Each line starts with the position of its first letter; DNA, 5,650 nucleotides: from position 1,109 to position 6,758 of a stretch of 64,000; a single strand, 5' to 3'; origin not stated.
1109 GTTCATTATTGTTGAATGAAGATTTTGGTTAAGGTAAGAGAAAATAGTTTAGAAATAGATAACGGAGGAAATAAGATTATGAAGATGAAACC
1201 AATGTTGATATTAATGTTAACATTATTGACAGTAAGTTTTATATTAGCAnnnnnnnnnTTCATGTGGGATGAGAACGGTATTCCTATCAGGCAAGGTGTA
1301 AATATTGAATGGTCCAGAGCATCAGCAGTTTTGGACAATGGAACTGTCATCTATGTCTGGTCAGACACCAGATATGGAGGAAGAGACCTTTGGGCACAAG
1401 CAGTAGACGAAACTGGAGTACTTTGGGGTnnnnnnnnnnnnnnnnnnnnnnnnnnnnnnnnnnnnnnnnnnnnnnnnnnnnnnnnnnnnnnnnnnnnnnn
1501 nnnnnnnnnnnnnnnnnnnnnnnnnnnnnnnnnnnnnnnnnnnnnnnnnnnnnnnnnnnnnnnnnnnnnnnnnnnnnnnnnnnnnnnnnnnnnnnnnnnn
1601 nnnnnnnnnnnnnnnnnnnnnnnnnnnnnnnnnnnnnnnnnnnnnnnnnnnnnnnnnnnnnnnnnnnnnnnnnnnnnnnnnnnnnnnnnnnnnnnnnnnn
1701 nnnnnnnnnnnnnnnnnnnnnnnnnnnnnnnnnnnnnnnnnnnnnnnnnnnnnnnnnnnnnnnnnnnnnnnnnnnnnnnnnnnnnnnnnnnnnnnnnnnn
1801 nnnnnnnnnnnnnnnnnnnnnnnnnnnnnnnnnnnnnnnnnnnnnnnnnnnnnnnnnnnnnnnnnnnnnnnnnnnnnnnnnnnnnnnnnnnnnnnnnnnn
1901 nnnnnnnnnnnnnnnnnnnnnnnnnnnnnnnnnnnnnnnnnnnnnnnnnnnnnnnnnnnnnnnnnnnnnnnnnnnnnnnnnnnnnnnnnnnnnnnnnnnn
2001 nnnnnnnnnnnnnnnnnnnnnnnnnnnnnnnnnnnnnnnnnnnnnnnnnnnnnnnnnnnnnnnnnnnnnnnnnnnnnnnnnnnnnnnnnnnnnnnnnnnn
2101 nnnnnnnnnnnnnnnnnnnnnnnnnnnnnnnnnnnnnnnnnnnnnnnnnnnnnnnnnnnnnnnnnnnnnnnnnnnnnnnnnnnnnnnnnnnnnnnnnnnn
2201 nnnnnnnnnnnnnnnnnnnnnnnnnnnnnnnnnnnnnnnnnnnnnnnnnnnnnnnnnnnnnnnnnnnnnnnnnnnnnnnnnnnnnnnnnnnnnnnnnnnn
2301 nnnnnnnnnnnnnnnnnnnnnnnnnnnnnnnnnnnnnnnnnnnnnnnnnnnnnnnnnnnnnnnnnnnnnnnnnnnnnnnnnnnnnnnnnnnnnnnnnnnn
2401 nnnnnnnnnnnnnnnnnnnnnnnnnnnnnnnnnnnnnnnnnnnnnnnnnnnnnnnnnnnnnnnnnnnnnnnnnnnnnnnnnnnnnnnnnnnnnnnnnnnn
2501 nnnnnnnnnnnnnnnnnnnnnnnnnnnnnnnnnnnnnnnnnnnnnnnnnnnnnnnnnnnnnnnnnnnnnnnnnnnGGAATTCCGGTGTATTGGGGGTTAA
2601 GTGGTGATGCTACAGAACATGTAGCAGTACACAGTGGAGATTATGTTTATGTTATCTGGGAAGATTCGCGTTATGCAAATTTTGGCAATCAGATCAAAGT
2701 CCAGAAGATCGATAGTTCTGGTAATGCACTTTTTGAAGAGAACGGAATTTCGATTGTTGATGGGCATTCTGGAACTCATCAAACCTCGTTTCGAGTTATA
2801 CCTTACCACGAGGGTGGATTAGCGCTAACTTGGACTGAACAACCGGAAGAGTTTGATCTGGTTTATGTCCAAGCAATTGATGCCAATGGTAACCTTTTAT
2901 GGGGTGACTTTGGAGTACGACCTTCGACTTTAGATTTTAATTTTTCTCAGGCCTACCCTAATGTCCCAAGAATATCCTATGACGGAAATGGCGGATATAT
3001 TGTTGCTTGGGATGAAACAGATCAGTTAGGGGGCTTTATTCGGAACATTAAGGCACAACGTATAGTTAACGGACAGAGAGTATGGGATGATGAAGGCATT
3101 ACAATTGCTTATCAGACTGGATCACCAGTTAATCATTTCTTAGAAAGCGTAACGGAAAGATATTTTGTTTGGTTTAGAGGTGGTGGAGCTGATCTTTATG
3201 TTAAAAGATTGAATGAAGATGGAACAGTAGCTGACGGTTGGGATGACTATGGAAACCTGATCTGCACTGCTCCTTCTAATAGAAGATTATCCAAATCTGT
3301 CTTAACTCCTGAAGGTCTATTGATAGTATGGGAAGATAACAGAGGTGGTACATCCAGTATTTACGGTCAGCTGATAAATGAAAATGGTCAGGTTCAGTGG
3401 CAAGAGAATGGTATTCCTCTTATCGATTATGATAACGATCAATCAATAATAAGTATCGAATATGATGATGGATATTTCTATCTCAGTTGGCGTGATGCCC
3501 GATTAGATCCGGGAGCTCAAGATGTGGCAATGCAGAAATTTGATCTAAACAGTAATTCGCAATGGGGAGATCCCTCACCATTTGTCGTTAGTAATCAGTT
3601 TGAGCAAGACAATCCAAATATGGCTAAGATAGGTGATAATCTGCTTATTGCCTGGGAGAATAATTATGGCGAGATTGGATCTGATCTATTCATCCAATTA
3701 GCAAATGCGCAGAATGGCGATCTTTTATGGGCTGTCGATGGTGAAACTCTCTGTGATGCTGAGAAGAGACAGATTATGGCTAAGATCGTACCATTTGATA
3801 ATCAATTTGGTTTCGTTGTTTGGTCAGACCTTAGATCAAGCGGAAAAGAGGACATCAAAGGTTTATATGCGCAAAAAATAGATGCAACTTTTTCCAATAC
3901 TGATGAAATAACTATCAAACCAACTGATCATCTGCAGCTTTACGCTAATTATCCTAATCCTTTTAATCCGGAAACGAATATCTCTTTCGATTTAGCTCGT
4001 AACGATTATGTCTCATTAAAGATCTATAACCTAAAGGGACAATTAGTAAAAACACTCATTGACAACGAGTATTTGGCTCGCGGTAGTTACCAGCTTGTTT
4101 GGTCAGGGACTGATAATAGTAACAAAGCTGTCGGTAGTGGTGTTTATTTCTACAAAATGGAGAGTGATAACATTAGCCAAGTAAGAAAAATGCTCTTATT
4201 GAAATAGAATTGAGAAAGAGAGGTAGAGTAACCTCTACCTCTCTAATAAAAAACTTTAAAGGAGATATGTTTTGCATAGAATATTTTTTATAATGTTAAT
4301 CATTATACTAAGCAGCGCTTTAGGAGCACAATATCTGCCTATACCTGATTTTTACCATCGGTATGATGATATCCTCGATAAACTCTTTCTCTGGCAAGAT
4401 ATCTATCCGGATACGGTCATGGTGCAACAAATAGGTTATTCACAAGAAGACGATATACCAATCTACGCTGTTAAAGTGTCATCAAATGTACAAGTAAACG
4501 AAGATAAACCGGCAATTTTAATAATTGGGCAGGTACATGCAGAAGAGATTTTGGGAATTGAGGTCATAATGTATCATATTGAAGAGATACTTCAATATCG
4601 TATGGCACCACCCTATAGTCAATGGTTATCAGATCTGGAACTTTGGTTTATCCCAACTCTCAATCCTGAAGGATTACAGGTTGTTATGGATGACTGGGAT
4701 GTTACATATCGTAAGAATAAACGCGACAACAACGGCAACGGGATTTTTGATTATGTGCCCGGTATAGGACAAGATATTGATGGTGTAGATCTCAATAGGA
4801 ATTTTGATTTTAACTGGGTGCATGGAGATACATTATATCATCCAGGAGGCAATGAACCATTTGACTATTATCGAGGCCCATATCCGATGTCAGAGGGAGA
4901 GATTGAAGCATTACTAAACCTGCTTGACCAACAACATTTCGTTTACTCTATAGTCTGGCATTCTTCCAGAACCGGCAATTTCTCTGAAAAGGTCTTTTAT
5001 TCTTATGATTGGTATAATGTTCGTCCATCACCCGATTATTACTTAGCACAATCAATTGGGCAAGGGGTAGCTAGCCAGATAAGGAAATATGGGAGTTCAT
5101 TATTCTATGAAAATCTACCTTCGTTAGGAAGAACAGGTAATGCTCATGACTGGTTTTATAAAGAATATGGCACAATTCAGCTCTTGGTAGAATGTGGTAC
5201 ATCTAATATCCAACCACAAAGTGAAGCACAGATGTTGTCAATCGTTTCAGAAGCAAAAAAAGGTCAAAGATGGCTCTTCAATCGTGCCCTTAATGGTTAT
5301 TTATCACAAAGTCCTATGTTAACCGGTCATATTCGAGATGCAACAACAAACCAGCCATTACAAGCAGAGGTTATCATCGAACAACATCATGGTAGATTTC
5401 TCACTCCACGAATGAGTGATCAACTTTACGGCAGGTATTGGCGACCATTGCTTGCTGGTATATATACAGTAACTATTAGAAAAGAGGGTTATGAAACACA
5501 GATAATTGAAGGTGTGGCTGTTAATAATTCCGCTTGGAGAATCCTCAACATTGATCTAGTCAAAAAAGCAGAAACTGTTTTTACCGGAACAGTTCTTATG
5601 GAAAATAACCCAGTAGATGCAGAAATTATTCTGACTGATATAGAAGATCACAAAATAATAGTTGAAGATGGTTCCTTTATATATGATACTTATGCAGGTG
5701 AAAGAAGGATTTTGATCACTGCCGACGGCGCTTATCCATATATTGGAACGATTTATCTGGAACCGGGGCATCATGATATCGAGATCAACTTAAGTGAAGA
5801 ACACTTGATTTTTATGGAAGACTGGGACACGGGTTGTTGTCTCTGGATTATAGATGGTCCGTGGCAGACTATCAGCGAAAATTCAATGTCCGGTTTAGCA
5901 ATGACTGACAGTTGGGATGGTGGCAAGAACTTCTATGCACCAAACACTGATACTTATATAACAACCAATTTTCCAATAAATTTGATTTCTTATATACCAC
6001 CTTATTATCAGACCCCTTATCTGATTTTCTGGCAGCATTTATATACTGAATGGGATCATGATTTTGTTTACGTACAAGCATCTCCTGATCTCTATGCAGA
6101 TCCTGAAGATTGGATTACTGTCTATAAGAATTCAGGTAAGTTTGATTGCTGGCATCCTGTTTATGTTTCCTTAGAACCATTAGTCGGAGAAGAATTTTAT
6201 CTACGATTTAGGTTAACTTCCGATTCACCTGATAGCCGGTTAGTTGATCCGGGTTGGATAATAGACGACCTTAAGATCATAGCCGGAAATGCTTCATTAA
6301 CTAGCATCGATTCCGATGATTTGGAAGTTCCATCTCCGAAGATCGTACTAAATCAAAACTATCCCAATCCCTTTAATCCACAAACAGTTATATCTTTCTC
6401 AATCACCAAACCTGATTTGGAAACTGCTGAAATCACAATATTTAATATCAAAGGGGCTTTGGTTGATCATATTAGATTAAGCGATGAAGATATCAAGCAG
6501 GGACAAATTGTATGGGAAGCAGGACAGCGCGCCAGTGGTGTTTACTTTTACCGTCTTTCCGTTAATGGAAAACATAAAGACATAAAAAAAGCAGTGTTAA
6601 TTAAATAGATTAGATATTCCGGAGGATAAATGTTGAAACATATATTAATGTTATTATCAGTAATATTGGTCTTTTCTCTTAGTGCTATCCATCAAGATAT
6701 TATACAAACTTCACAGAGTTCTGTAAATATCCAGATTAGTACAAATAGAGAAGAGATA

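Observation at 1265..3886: About 16 tandem copies of an unrecognised ~55-aa W-x-D-x-R / D-I-Y-x-Q / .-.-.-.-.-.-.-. repeat in a T9SS-tagged protein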

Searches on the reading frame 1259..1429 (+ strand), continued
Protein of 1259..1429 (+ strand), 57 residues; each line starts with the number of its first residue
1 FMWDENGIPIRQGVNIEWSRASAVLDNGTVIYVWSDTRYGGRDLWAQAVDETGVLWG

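Call 70: list_cluster_members(proteins=[P0131, P0136, P0138, P0139, P0144, P0147, P0153, P0163, P0176, P0228])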
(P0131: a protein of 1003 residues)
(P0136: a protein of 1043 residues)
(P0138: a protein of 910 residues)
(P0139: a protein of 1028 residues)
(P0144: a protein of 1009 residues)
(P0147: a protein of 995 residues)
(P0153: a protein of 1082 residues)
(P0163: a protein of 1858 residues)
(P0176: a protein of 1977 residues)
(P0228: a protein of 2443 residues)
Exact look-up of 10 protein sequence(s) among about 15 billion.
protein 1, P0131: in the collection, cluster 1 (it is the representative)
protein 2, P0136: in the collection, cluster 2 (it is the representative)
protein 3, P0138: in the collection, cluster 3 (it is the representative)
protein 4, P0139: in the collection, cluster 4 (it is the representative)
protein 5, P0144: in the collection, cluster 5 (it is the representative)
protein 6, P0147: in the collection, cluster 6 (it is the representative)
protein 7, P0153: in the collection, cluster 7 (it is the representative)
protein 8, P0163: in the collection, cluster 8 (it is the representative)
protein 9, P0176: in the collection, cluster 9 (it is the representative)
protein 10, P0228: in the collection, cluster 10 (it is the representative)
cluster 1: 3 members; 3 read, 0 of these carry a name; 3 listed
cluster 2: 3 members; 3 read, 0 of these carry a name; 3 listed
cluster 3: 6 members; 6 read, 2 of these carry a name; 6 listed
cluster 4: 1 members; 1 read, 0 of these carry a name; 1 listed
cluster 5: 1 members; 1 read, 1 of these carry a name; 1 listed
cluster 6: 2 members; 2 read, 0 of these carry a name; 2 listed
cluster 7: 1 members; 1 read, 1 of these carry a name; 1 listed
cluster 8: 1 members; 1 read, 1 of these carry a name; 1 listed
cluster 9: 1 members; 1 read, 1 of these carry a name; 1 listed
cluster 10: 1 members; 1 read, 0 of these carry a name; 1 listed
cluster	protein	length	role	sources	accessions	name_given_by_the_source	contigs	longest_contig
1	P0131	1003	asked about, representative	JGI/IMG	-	-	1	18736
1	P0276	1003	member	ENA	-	-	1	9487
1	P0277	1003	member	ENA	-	-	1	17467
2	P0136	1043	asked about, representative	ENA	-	-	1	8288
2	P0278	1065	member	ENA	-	-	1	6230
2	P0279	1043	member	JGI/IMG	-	-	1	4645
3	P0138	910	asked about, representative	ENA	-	-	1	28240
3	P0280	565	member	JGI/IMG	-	hypothetical protein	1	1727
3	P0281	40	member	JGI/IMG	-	hypothetical protein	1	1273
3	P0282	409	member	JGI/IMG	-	-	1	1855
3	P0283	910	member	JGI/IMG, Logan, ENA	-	-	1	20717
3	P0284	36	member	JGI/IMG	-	-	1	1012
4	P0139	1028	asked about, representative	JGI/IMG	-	-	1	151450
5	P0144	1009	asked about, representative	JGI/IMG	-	hypothetical protein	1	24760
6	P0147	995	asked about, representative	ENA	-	-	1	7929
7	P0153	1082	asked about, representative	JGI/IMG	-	hypothetical protein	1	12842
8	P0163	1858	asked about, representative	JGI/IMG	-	hypothetical protein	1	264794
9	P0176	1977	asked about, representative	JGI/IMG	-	hypothetical protein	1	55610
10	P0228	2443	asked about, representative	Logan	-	-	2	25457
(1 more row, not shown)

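Call 71: find_homologous_proteins(query=A2, max_evalue=1e-10)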
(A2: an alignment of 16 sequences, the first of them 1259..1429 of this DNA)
Query A2 (16 sequences) (57 aa, profile of the alignment): 1 proteins with E <= 1e-10 among 17 candidates.
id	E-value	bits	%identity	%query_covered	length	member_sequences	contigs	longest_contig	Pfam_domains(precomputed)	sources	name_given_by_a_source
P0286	1.5e-12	65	60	100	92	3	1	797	-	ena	-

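Call 72: find_homologous_proteins(query=P0129, max_evalue=1e-10)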
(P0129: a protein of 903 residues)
Query P0129 (903 aa): 4964 proteins with E <= 1e-10 among 8000 candidates; the best 120 are listed.
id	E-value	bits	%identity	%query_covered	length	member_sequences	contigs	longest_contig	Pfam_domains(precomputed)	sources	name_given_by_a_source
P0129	0.0e+0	2115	100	100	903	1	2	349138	PF13448.12,PF07372.18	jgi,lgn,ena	-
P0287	0.0e+0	1508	69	100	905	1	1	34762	PF13448.12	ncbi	ncbi:hypothetical protein ACFLZ2_02110 [Candidatus Margulisiibacteriota bacterium]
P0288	0.0e+0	1286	60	97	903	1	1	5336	-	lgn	-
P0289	0.0e+0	1108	52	99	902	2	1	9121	-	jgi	-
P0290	0.0e+0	1104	52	99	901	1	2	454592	PF07372.18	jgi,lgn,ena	-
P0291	0.0e+0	1098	53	96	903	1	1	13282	PF13448.12,PF07372.18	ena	-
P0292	0.0e+0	1098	53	96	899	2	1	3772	PF13448.12,PF07372.18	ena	-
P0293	0.0e+0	1096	53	96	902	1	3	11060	PF07372.18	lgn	-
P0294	0.0e+0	1091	53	99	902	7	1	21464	PF07372.18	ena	-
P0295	0.0e+0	1090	51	99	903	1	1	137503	PF13448.12,PF07372.18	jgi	jgi:hypothetical protein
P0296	0.0e+0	1086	52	98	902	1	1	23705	PF13448.12,PF07372.18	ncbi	ncbi:MAG: hypothetical protein ABH860_02560 [bacterium]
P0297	0.0e+0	1085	52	96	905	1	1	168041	PF07372.18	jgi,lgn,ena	-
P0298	0.0e+0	1081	52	99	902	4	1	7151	PF13448.12,PF13798.12,PF07372.18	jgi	-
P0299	0.0e+0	1076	52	99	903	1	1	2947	PF13448.12,PF07372.18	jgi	jgi:hypothetical protein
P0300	0.0e+0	1069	50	99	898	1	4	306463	PF07372.18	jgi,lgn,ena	jgi:hypothetical protein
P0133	2.4e-228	779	39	92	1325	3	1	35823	PF13448.12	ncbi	ncbi:MAG: hypothetical protein ACFE9P_08405 [Candidatus Hermodarchaeota archaeon]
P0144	1.9e-221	756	38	90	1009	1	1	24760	PF13448.12,PF03640.21,PF13860.13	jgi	jgi:hypothetical protein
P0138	1.2e-213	730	39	100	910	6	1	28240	-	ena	-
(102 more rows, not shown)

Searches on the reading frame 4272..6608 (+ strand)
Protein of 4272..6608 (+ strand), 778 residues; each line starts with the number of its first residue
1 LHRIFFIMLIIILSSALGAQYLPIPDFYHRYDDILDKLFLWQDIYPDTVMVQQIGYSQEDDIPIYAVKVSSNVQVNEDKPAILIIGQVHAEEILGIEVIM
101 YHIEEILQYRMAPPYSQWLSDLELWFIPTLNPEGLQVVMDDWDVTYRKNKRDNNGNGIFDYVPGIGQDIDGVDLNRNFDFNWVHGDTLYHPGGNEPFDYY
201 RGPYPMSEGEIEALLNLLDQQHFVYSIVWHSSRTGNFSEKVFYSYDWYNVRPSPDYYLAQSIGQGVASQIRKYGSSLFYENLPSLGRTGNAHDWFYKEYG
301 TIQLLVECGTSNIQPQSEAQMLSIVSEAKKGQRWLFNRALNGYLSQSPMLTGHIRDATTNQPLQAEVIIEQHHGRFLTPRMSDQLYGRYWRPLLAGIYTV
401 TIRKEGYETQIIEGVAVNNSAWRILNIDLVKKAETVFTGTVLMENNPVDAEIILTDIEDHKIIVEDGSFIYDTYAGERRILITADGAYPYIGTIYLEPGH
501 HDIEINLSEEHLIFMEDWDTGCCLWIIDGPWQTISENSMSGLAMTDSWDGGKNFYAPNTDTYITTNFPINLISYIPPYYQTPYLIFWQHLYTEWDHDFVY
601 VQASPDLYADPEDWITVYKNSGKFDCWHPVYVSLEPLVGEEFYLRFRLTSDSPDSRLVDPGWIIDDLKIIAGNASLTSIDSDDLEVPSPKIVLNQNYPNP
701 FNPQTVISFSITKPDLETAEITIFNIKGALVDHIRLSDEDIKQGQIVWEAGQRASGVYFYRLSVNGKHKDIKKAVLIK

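Call 3: search_protein_families(library=pfam, proteins=[window:4272-6608:+], max_evalue=1)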
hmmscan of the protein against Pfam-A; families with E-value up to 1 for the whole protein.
window:4272-6608:+ (778 aa): 4 families
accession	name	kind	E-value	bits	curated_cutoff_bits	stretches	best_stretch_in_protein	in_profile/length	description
PF00246.29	Peptidase_M14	-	3.8e-37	128.9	21.6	1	42-312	9-265/286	Zinc carboxypeptidase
PF18962.6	Por_Secre_tail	-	1.2e-07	32.4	27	1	697-774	2-73/75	Secretion system C-terminal sorting domain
PF13620.12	CarboxypepD_reg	-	2.3e-07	31.5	32.3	1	350-429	2-81/82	Carboxypeptidase regulatory-like domain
PF13585.12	CHU_C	-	0.033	14.8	27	1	715-773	25-81/86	CHU_C Type IX secretion signal domain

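Call 4: search_protein_families(library=ncbifam, proteins=[window:4272-6608:+], max_evalue=1)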
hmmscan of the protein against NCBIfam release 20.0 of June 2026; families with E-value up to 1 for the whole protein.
window:4272-6608:+ (778 aa): 6 families
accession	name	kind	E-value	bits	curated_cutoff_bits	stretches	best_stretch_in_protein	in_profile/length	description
TIGR04183.1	Por_Secre_tail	domain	1.3e-08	34.7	23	1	697-769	2-65/72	T9SS type A sorting domain-containing protein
NF052323.1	T9SSA_dep_M6i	equivalog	7.6e-07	27.5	600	1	696-775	960-1037/1043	T9SS-dependent M6-like inactivated metalloprotease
NF033707.1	T9SS_sortase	equivalog_domain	7.1e-06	23.9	420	1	689-770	994-1083/1095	type IX secretion system sortase PorU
NF007897.0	PRK10602.1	equivalog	0.00093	18.3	157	1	167-231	90-158/237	murein tripeptide amidase MpaA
NF038111.1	rhom_dep_M36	equivalog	0.042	11.2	1700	1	636-670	1133-1164/1315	rhombosortase-dependent M36 family metallopeptidase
NF003988.0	PRK05472.1-1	equivalog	0.11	12.4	321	1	52-107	122-177/214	redox-sensing transcriptional repressor Rex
